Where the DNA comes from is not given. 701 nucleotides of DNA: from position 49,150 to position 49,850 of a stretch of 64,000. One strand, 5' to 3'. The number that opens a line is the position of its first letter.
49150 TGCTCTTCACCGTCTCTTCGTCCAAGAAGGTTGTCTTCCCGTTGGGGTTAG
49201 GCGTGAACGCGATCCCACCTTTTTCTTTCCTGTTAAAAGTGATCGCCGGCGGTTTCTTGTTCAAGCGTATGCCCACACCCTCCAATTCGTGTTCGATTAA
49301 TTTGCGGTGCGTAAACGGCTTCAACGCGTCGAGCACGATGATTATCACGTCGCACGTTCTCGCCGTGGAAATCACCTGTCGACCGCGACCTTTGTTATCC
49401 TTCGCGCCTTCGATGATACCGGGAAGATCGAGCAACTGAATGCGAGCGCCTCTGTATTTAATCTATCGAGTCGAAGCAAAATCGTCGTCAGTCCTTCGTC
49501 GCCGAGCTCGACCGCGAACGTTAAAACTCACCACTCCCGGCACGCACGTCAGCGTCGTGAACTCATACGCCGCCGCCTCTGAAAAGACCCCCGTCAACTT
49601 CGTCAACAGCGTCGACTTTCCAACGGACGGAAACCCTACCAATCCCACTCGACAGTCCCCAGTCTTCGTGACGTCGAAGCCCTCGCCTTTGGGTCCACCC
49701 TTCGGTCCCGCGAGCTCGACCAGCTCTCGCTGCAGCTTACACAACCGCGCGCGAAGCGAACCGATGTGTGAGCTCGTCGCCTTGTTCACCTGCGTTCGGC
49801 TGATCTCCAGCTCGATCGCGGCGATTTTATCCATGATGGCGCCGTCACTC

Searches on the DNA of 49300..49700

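Call 74: search_rna_families(source=window, start=49300, end=49700, threshold=evalue, max_evalue=1)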
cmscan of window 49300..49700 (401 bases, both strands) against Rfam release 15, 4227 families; matches with E-value up to 1: 0.
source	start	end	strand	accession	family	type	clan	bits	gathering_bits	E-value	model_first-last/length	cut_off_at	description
